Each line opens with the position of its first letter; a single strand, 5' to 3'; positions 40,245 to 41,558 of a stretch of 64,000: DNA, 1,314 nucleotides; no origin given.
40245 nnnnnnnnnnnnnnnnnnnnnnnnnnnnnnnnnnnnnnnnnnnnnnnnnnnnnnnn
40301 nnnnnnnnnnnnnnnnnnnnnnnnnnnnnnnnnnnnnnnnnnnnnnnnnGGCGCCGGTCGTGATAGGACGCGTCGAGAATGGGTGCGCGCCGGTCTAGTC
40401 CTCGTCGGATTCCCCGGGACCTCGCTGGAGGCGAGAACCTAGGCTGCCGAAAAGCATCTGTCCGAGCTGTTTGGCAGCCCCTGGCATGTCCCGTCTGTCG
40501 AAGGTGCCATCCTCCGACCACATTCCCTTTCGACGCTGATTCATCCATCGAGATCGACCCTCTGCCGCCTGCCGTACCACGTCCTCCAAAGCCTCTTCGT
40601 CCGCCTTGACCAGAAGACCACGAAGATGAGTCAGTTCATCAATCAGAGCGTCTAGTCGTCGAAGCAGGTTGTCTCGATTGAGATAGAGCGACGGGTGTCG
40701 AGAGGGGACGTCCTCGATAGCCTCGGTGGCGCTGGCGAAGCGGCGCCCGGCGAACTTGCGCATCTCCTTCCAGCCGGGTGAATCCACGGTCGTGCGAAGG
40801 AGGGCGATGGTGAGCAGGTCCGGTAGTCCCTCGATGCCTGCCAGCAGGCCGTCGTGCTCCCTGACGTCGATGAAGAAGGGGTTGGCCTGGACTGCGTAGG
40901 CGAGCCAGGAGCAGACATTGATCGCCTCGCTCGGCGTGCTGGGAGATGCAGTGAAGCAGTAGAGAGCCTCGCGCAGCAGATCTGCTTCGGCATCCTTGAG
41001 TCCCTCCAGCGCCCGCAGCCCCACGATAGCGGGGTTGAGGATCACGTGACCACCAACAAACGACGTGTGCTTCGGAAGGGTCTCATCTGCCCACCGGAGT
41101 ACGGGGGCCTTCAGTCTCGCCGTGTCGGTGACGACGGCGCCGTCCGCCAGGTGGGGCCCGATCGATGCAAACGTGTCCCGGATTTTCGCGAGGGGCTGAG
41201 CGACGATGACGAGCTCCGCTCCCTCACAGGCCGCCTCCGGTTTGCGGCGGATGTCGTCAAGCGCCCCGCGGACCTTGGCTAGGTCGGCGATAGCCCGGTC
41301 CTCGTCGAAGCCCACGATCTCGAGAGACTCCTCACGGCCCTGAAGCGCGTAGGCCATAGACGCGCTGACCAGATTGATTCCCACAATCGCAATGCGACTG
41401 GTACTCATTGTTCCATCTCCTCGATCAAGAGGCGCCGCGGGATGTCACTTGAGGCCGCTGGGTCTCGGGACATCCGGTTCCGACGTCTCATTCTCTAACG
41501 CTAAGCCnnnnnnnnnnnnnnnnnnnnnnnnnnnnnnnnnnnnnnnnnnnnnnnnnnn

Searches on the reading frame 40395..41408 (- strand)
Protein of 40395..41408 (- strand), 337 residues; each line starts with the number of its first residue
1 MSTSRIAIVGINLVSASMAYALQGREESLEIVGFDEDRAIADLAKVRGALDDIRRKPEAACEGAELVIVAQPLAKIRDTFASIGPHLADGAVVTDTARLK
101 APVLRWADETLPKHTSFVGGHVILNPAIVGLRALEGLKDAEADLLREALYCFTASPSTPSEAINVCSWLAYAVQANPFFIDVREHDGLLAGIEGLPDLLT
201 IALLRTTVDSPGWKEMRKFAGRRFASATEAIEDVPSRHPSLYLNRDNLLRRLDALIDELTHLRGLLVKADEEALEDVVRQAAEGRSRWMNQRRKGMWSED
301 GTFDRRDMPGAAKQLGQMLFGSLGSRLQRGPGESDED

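Call 10: find_encoding_contigs(protein=window:40395-41408:-, flank=10000, max_places=2)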
Protein window:40395-41408:- (337 aa): 23 contigs read that carry it; 2 places shown.
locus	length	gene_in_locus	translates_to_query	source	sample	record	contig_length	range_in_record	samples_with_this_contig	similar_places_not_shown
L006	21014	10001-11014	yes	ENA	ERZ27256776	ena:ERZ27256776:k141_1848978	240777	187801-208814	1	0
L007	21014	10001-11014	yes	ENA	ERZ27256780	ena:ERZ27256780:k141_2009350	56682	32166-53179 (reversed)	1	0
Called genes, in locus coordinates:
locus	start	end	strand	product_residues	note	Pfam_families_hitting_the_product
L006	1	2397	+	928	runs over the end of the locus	PF13231:PMT_2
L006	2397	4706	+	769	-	PF02366:PMT, PF13231:PMT_2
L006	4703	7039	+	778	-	PF13231:PMT_2 (weak)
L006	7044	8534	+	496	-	PF04932:Wzy_C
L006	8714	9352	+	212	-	PF02163:Peptidase_M50 (weak)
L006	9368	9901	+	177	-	-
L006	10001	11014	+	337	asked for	PF02153:PDH_N, PF20463:PDH_C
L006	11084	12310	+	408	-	PF13439:Glyco_transf_4, PF13579:Glyco_trans_4_4, PF00534:Glycos_transf_1, PF13692:Glyco_trans_1_4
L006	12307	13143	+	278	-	PF01061:ABC2_membrane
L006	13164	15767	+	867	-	PF17764:PriA_3primeBD, PF00270:DEAD, PF04851:ResIII, PF18319:Zn_ribbon_PriA, PF00271:Helicase_C (weak), PF18074:PriA_C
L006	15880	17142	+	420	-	PF00919:UPF0004, PF04055:Radical_SAM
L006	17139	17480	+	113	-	PF11969:DcpS_C, PF01230:HIT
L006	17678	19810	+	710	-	PF13510:Fer2_4, PF00890:FAD_binding_2 (weak), PF01494:FAD_binding_3 (weak), PF03486:HI0933_like (weak), PF07992:Pyr_redox_2, PF12831:FAD_oxidored, PF13450:NAD_binding_8 (weak), PF04324:Fer2_BFD, +5 more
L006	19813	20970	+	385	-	PF00890:FAD_binding_2 (faint), PF01266:DAO, PF03486:HI0933_like (faint), PF13738:Pyr_redox_3 (faint)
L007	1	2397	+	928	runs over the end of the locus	PF13231:PMT_2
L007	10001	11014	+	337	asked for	PF02153:PDH_N, PF20463:PDH_C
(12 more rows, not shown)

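Call 34: search_protein_families(library=ncbifam, proteins=[window:40395-41408:-], max_evalue=1e-10)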
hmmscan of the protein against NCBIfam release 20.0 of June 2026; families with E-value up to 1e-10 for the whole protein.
window:40395-41408:- (337 aa): 10 families
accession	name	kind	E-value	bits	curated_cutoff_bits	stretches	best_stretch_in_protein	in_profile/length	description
NF005107.0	PRK06545.1-5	equivalog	2.1e-30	105.9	414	1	4-296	3-292/367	prephenate dehydrogenase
NF011381.1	PRK14806.1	equivalog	6.1e-30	104.1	902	1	4-290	4-286/733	bifunctional prephenate dehydrogenase/3-phosphoshikimate 1-carboxyvinyltransferase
NF005650.0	PRK07417.1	equivalog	2.2e-28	99.3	290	1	4-290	2-280/281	prephenate/arogenate dehydrogenase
NF005105.0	PRK06545.1-3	equivalog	4.4e-26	91.5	524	1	5-295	4-292/367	prephenate dehydrogenase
NF005694.0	PRK07502.1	equivalog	1.2e-23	83.8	409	1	4-280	7-280/310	prephenate/arogenate dehydrogenase family protein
NF006307.0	PRK08507.1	equivalog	7.7e-20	71.2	295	1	5-282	2-269/275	prephenate dehydrogenase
NF005104.0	PRK06545.1-1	equivalog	5.7e-17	61.9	713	1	5-288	4-283/366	prephenate dehydrogenase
NF005108.0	PRK06545.1-6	equivalog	3.7e-14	52.5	327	1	4-297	11-290/321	prephenate dehydrogenase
NF005106.0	PRK06545.1-4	equivalog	2.1e-13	50.3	569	1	5-296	3-291/363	prephenate dehydrogenase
NF005112.0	PRK06545.2-4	subfamily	1.3e-12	47.5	294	1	4-199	3-184/356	prephenate dehydrogenase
